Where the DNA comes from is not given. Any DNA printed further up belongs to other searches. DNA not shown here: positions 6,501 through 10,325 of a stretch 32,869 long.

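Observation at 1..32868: Window-filling single-strand glycan-assembly superoperon with an unusually high methylation load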

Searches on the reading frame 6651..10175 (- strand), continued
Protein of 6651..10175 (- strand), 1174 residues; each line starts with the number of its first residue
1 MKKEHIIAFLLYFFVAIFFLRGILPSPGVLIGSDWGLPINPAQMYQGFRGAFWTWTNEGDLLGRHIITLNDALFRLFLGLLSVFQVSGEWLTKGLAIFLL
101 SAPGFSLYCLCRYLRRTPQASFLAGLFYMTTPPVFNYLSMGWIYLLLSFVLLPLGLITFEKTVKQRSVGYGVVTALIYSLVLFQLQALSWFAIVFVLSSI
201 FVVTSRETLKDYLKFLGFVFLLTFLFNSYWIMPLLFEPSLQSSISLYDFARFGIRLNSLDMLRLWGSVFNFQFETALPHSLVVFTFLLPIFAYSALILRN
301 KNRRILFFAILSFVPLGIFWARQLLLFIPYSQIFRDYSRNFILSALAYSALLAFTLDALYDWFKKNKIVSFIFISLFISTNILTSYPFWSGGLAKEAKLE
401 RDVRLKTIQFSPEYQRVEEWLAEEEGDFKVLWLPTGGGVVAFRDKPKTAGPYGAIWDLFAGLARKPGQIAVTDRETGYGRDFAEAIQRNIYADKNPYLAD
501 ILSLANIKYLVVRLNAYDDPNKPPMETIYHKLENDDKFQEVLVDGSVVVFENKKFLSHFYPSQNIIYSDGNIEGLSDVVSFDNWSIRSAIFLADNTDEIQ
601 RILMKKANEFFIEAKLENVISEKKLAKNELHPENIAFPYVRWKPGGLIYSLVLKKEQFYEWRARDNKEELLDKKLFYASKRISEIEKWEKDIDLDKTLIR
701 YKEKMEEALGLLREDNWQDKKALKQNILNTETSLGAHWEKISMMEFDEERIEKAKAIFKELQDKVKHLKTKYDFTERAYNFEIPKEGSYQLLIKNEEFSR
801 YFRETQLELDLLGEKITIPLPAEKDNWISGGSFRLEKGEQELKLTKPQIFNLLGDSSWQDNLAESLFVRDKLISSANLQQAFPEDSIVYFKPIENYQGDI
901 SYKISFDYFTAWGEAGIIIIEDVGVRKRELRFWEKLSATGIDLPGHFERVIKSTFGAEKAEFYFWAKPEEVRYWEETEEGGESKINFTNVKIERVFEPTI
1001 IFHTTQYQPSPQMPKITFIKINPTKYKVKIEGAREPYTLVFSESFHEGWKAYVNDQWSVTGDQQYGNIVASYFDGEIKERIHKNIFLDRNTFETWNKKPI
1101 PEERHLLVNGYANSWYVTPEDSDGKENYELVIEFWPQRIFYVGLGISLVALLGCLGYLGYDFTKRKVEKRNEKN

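Call 24: search_solved_structures(query=A1, max_evalue=1, show_alignments=1)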
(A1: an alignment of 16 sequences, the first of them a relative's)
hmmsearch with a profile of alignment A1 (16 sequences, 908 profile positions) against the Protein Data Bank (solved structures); distinct sequences matched with E-value up to 1: 6.
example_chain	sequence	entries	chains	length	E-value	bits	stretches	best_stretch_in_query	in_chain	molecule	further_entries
6w98_A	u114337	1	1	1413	9.8e-07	30.5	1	51-552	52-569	F5/8 type C domain-containing protein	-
6wbx_A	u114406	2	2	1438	1e-06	30.4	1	51-552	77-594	DUF3367 domain-containing protein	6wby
6ueh_A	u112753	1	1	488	0.15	13.3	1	663-750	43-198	Cow rumen GH26 endo-mannanase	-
4m7o_A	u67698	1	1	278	0.16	13.3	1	499-634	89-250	Iron-binding protein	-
9kkd_A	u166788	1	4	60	0.45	11.7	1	326-374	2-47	Ribbon-helix-helix protein, CopG family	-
7w6k_A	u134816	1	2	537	0.51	11.6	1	309-402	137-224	GmALMT12/QUAC1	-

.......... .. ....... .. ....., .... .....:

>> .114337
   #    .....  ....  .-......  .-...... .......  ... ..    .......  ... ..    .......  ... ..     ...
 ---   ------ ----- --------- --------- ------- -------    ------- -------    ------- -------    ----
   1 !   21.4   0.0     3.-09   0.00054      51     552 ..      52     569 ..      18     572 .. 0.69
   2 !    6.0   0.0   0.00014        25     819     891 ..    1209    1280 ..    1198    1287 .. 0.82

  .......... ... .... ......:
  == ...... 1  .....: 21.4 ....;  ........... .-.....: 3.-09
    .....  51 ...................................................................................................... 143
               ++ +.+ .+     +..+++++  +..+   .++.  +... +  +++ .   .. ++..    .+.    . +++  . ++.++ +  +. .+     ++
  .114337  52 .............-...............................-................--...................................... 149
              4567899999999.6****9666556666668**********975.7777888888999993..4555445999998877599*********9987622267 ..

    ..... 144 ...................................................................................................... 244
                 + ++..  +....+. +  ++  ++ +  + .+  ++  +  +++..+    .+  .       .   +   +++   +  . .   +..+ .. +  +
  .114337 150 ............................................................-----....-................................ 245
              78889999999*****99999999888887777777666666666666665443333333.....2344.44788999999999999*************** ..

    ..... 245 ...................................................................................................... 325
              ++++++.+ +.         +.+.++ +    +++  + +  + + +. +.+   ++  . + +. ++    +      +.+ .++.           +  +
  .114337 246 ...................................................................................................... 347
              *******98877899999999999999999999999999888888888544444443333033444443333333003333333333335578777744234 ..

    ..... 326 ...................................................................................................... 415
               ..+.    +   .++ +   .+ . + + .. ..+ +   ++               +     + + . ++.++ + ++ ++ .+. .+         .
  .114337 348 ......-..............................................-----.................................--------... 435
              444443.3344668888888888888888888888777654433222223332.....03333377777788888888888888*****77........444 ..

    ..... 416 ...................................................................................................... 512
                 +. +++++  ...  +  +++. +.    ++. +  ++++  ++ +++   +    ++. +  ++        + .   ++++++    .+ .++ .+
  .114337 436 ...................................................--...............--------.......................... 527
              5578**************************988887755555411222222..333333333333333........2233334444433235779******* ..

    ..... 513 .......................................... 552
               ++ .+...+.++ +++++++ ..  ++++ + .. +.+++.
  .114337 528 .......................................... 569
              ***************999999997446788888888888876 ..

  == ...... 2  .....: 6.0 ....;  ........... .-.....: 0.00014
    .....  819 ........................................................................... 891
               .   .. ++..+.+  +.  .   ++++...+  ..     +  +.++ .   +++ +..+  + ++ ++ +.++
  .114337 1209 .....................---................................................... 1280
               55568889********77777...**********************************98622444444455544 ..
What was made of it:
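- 6651..10175 (-): 1174-aa AftD-like GT-C glycosyltransferase: about 12 N-terminal TM helices, a soluble domain of about 750 aa and a C-terminal TM anchor. Family profile hits AftD 6W98/6WBX at E 1e-6, call 24.
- On GT-C_AftD (PF11847): A 16-sequence family profile hits AftD 6W98/6WBX at E 1e-6 over about 500 residues plus the C-terminal motif (call 24).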

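Call 56: predict_structure(alignment_id=A1)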
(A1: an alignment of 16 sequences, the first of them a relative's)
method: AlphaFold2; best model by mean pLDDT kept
length: 1174 residues; sequences in the alignment: 16
mean_pLDDT: 73.2   pTM: 0.65
mean pLDDT of the five models: 73.2, 72.8, 71.5, 69.5, 67.5
residues with pLDDT >= 90: 278; 70-90: 508; 50-70: 161; < 50: 227
segments of 3 or more residues with pLDDT < 50: 243-254, 618-631, 772-776, 798-803, 846-892, 894-896, 899-903, 905-963, 965-995, 1056-1091
pLDDT, mean of each block of 10 residues (from residue 1): 86 94 89 82 85 68 63 82 90 93 96 93 94 85 89 96 92 94 86 93 87 94 92 77 46 63 65 62 85 92 94 90 73 74 94 93 84 85 86 69 75 92 87 80 69 72 83 66 84 77 92 86 87 92 95 91 79 65 66 62 72 62 35 61 77 77 79 91 87 86 92 68 79 87 83 88 78 51 80 62 60 70 61 81 57 36 31 24 31 48 43 29 31 30 26 37 47 39 43 52 68 81 86 87 88 58 27 32 32 69 84 88 86 88 91 93 88 79
secondary structure, 60 per line:
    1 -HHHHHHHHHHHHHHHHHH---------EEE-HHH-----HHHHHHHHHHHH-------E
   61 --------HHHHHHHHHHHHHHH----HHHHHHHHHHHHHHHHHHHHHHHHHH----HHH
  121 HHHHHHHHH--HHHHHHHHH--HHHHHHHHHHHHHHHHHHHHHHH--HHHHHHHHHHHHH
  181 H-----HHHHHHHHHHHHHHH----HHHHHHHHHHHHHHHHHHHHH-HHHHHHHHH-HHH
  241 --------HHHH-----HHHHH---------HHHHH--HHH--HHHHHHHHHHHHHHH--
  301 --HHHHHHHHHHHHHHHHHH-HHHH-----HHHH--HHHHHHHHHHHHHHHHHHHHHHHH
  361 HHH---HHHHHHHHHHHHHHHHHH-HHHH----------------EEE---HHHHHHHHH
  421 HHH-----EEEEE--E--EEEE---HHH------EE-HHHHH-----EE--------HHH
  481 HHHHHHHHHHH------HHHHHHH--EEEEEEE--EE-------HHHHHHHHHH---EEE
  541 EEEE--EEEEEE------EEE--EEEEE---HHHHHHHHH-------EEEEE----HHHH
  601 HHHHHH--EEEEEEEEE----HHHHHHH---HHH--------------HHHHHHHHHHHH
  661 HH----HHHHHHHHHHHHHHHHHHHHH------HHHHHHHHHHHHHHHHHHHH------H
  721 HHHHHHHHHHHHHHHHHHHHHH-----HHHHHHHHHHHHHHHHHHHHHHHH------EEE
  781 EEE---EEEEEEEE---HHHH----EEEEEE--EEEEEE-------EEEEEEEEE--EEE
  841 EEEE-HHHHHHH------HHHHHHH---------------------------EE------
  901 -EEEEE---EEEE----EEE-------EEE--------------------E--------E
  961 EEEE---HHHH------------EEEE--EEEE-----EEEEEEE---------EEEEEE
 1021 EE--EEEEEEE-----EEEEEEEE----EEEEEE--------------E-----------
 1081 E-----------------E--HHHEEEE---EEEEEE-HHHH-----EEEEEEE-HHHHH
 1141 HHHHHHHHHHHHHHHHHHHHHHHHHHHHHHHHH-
elements in order (helices of 4 or more, strands of 3 or more residues): H2-19 E29-31 H41-52 H69-83 H88-113 H118-129 H132-140 H143-165 H168-181 H187-201 H206-226 H228-236 H249-252 H258-262 H272-276 H284-298 H303-320 H322-325 H331-334 H337-363 H367-384 H386-389 E406-408 H412-423 E429-433 E439-442 H458-462 H478-491 H498-504 E507-513 H525-534 E538-544 E547-552 E559-561 E564-568 H572-580 E588-592 H597-606 E609-617 H622-628 H649-662 H667-687 H694-713 H720-742 H748-771 E778-783 E787-794 H798-801 E806-811 E814-819 E827-835 E838-844 H846-852 H859-865 E902-906 E910-913 E918-920 E928-930 E960-964 H968-971 E984-987 E990-993 E999-1005 E1015-1022 E1025-1031 E1037-1044 E1049-1054 E1105-1108 E1112-1117 H1119-1122 E1128-1134 H1136-1173
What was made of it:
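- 6651..10175 (-): AF2 model pLDDT 73, call 56.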

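Call 58: fold_search(model_id=the predicted structure, library=pdb)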
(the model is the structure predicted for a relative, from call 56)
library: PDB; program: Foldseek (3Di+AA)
matches with E <= 10: 367; with E <= 0.001: 18
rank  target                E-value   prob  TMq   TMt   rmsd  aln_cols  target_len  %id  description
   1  6w98_A                2.1e-14  1.00  0.47  0.42  21.2      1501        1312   11  Single-Particle Cryo-EM Structure of Arabinofuranosyltransferase AftD from Mycobacteria (released 2020-05-13)
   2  6wby                  1.3e-13  1.00  0.46  0.43  20.5      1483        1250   10  Single-Particle Cryo-EM Structure of Arabinofuranosyltransferase AftD from Mycobacteria, Mutant R1389S Class 2 (released 2020-05-13)
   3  6wbx                  8.5e-12  1.00  0.43  0.41  20.4      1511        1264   11  Single-Particle Cryo-EM Structure of Arabinofuranosyltransferase AftD from Mycobacteria, Mutant R1389S Class 1 (released 2020-05-13)
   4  5ogl_A                2.1e-06  1.00  0.27  0.41   9.1       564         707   13  Structure of bacterial oligosaccharyltransferase PglB in complex with an acceptor peptide and an lipid-linked oligosac (released 2017-10-25)
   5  8agc_A                2.6e-06  1.00  0.29  0.45  13.8       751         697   12  Structure of yeast oligosaccharylransferase complex with lipid-linked oligosaccharide and non-acceptor peptide bound (released 2022-12-07)
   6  8age_A                3.2e-06  1.00  0.29  0.48  10.3       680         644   12  Structure of yeast oligosaccharylransferase complex with acceptor peptide bound (released 2022-12-07)
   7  3rce_A                3.3e-06  1.00  0.26  0.41  17.8       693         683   13  Bacterial oligosaccharyltransferase PglB (released 2011-06-15)
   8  6s7t_A                3.4e-06  1.00  0.28  0.43  12.8       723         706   11  Cryo-EM structure of human oligosaccharyltransferase complex OST-B (released 2019-12-18)
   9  9n9j_I                3.9e-06  1.00  0.25  0.39  15.3       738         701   13  Structure of a GRP94 folding intermediate engaged with a CCDC134- and FKBP11-bound secretory translocon (released 2025-11-19)
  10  6gxc_A                4.1e-06  1.00  0.28  0.43  14.4       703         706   13  Bacterial oligosaccharyltransferase PglB in complex with an inhibitory peptide and a reactive lipid-linked oligosaccha (released 2018-11-14)
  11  6ezn_F                5.3e-06  1.00  0.27  0.43  14.1       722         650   12  Cryo-EM structure of the yeast oligosaccharyltransferase (OST) complex (released 2018-01-17)
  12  7oci_F                8.4e-06  1.00  0.26  0.43  12.7       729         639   14  Cryo-EM structure of yeast Ost6p containing oligosaccharyltransferase complex (released 2022-02-16)
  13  8b6l_I                8.8e-06  1.00  0.26  0.41  15.0       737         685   13  Subtomogram average of the human Sec61-TRAP-OSTA-translocon (released 2022-12-07)
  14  8agb_A                6.6e-05  1.00  0.29  0.49  11.2       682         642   13  Structure of yeast oligosaccharylransferase complex with lipid-linked oligosaccharide bound (released 2022-12-07)
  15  6s7o_A                7.8e-05  1.00  0.27  0.43  12.6       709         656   12  Cryo-EM structure of human oligosaccharyltransferase complex OST-A (released 2019-12-18)
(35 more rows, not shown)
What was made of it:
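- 6651..10175 (-): Foldseek top hit AftD, E 2e-14, then PglB/STT3, call 58.
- On GT-C_AftD (PF11847): The AF2 model's best PDB match is AftD at E 2e-14, TM 0.47 (call 58).
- Closest known: Mycobacterial AftD. Same: The 1174-aa protein has AftD as both best profile match and best fold match (calls 24, 58).
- The 1174-aa protein matches AftD by profile (E 1e-6, call 24) and by fold (E 2e-14, call 58).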

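Call 73: search_protein_families(library=pfam, proteins=[L073:4130-5107:+, L073:5114-6574:+, L073:6578-7003:+, L073:7035-8051:+, L073:7981-8667:+, L073:8691-9593:+, L073:9593-12514:+, L052:5623-7086:+, L052:7102-7983:+, L052:8048-10477:+], max_evalue=0.001)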
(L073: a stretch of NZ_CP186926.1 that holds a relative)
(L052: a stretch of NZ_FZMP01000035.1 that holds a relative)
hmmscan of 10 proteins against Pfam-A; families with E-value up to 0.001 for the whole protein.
L073:4130-5107:+ (326 aa): 4 families
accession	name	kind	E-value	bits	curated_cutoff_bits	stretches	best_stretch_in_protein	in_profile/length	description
PF00535.33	Glycos_transf_2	-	1.2e-20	74.6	23.3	1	5-166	1-167/168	Glycosyl transferase family 2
PF13641.12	Glyco_tranf_2_3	-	1e-11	45.8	27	1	4-110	3-122/230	Glycosyltransferase like family 2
PF13632.12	Glyco_trans_2_3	-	8.7e-11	42.4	27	1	77-279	1-196/198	Glycosyl transferase family group 2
PF10111.15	Glyco_tranf_2_2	-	2.1e-05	24.6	27.3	1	5-98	1-105/276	Glycosyltransferase like family 2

L073:5114-6574:+ (487 aa): 2 families
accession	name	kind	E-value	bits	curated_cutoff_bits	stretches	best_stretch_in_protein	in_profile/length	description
PF04055.27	Radical_SAM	-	3.8e-20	73.1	29.5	1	221-377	8-166/166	Radical SAM superfamily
PF02310.24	B12-binding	-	9.1e-09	35.6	32.1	1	40-134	18-111/121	B12 binding domain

L073:6578-7003:+ (142 aa): 1 family
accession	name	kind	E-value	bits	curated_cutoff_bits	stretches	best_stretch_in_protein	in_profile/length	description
PF04307.19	YdjM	-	0.00046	20.2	29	1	4-114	1-107/176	YdjM inner membrane protein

L073:7035-8051:+ (339 aa): 3 families
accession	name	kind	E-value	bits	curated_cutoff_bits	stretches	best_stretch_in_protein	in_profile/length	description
PF00535.33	Glycos_transf_2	-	3.8e-25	89.2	23.3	1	7-130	1-129/168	Glycosyl transferase family 2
PF13641.12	Glyco_tranf_2_3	-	1.3e-13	52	27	1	4-234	1-213/230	Glycosyltransferase like family 2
PF10111.15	Glyco_tranf_2_2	-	1.5e-06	28.3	27.3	1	7-104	1-104/276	Glycosyltransferase like family 2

L073:7981-8667:+ (229 aa): 7 families
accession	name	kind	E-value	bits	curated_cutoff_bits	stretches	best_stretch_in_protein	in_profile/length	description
PF08241.18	Methyltransf_11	-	7.5e-14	52.6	21.2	1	74-124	47-95/95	Methyltransferase domain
PF13489.12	Methyltransf_23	-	3.1e-10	40.5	27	1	59-165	45-162/164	Methyltransferase domain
PF13649.12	Methyltransf_25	-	6.6e-10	40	27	1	74-120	51-97/97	Methyltransferase domain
PF13847.12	Methyltransf_31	-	9.2e-08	32.3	27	1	75-128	60-113/145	Methyltransferase domain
PF08242.18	Methyltransf_12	-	2.7e-06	28.5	30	1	76-122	53-98/98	Methyltransferase domain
PF01209.24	Ubie_methyltran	-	1.3e-05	25.1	20.1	1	74-124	103-151/233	ubiE/COQ5 methyltransferase family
PF05148.21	Methyltransf_8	-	0.00084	19.7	27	0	51-124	78-156/219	Hypothetical methyltransferase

L073:8691-9593:+ (301 aa): 6 families
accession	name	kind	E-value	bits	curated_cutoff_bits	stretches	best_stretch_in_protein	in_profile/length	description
PF00535.33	Glycos_transf_2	-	5.9e-34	117.9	23.3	1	8-148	1-132/168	Glycosyl transferase family 2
PF10111.15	Glyco_tranf_2_2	-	2.8e-17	63.6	27.3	1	32-221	25-217/276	Glycosyltransferase like family 2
PF13641.12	Glyco_tranf_2_3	-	7.3e-12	46.2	27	1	7-225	3-216/230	Glycosyltransferase like family 2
PF13506.12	Glyco_transf_21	-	9.1e-07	28.9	21.7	1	81-224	26-158/174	Glycosyl transferase family 21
PF13632.12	Glyco_trans_2_3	-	3.9e-05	24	27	1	90-274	3-173/198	Glycosyl transferase family group 2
PF05045.17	RgpF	-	4.6e-05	22.7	25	1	8-183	298-465/503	Rhamnan synthesis protein F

L073:9593-12514:+ (974 aa): 0 families

L052:5623-7086:+ (488 aa): 2 families
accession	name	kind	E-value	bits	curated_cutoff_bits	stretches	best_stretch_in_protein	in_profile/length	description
PF04055.27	Radical_SAM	-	8.5e-17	62.3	29.5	1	214-374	4-165/166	Radical SAM superfamily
PF02310.24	B12-binding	-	8.3e-07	29.3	32.1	1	44-133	20-108/121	B12 binding domain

L052:7102-7983:+ (294 aa): 5 families
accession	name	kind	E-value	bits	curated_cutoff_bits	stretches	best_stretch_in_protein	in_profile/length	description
PF00535.33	Glycos_transf_2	-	4.7e-28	98.6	23.3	1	25-147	1-129/168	Glycosyl transferase family 2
PF10111.15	Glyco_tranf_2_2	-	2.6e-12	47.3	27.3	1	25-122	1-107/276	Glycosyltransferase like family 2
PF13641.12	Glyco_tranf_2_3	-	8.2e-11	42.8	27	1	24-121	3-111/230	Glycosyltransferase like family 2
PF02709.20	Glyco_transf_7C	-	9.5e-05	22.4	23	1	144-195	6-59/78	N-terminal domain of galactosyltransferase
PF09258.16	Glyco_transf_64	-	0.00013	21.8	21.3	1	25-125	2-104/245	Glycosyl transferase family 64 domain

L052:8048-10477:+ (810 aa): 1 family
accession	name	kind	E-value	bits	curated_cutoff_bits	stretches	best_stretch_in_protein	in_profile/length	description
PF11847.13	GT-C_AftD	-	8.8e-16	57.4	26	1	62-589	37-544/661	Alpha-(1->3)-arabinofuranosyltransferase, N-terminal GT-C domain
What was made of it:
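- The same cassette occurs in cultured Methanocaldococcus indicus and in Methanoperedens (call 73).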
